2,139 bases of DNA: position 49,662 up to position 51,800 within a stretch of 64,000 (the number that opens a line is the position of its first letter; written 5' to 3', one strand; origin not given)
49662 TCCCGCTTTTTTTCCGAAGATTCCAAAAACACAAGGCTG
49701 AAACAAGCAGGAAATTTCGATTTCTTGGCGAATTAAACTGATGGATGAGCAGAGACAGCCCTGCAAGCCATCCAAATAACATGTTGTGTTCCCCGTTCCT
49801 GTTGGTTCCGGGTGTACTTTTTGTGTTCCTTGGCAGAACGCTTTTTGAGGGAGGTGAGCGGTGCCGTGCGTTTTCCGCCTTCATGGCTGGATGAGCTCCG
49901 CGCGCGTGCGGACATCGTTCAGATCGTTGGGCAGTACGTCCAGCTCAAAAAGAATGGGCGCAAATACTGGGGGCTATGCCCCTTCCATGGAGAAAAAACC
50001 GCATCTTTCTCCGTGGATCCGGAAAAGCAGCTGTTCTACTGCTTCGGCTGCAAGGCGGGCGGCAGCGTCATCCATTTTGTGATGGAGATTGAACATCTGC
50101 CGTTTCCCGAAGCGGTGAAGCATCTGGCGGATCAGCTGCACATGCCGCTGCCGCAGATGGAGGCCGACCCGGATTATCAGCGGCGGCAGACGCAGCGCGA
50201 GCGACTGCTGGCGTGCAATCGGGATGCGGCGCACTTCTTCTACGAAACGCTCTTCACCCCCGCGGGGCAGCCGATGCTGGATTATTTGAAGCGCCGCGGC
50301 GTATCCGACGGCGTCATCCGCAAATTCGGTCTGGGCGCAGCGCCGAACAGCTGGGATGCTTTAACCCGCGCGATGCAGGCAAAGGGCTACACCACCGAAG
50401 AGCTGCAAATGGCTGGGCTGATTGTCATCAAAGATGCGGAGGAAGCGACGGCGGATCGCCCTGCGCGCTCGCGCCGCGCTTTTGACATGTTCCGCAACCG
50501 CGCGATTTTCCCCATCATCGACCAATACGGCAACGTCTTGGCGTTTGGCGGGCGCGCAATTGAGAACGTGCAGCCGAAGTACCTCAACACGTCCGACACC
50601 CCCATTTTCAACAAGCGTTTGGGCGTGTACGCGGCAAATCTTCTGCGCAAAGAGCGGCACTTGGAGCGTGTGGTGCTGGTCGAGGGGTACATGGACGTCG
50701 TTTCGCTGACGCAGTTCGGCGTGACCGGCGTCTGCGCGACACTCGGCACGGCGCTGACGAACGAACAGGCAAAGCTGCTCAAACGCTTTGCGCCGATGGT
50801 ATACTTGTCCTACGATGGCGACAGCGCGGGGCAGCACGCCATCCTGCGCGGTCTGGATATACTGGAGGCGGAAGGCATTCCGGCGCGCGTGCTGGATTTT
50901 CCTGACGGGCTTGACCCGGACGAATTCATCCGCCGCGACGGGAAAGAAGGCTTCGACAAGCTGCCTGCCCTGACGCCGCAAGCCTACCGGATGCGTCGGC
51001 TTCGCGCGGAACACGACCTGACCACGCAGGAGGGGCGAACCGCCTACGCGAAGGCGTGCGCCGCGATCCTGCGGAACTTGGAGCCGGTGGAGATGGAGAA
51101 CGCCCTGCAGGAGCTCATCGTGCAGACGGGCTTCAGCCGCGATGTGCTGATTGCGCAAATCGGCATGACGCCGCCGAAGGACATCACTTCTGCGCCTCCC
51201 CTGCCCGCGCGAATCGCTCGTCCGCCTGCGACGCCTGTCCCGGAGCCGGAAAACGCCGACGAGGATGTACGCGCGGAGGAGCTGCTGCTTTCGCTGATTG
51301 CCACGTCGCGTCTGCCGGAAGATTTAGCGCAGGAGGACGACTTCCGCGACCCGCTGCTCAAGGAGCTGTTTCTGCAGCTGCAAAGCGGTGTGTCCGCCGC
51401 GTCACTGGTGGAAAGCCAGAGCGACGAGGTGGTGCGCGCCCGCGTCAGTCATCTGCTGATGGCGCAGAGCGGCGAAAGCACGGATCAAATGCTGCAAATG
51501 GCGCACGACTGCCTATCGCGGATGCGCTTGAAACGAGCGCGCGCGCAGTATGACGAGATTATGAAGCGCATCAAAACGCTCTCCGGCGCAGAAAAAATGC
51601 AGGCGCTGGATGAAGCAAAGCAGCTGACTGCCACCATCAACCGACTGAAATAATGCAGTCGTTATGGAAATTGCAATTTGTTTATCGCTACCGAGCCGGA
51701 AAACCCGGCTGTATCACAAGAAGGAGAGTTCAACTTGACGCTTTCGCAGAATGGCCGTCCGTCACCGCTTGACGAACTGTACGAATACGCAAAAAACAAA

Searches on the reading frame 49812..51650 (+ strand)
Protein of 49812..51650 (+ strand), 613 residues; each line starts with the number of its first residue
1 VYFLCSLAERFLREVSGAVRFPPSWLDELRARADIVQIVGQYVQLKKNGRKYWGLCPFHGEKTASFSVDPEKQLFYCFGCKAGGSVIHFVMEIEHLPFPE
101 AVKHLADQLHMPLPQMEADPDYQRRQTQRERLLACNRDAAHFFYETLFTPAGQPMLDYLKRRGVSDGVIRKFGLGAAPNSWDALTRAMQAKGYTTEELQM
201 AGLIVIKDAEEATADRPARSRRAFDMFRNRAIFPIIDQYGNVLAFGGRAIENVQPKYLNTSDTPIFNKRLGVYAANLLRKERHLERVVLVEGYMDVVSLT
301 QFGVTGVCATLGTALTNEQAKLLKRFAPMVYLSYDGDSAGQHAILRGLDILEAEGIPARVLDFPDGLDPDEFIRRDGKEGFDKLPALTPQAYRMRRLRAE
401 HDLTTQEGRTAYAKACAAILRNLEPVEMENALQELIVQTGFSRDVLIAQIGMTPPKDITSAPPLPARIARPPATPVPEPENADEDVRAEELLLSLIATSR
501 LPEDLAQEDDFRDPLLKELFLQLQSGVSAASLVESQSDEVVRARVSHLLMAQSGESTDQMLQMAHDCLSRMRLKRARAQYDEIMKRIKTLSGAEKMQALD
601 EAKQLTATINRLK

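Call 5: search_protein_families(library=pfam, proteins=[window:49812-51650:+])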
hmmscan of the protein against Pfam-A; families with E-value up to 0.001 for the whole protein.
window:49812-51650:+ (613 aa): 7 families
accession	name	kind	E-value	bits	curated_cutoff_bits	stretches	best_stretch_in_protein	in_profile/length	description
PF01807.25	Zn_ribbon_DnaG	-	3.2e-37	126.7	24.9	1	24-115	4-95/98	CHC2 zinc finger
PF08275.17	DNAG_N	-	4.3e-32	111.3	26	1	142-276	1-125/128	DNA primase catalytic core, N-terminal domain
PF13155.12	Toprim_2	-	1.3e-21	77.2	22.1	1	288-373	1-88/88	Toprim-like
PF13662.12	Toprim_4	-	6.7e-15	55.5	25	1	286-361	2-84/85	Toprim domain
PF01751.28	Toprim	-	1.2e-09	38.6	23.1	1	287-356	2-89/96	Toprim domain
PF13362.12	Toprim_3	-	5.7e-09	36.8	27.2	1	287-379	2-95/95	Toprim domain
PF10410.14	DnaB_bind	-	7.1e-09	36.2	20.6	1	392-443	3-55/56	DnaB-helicase binding domain of primase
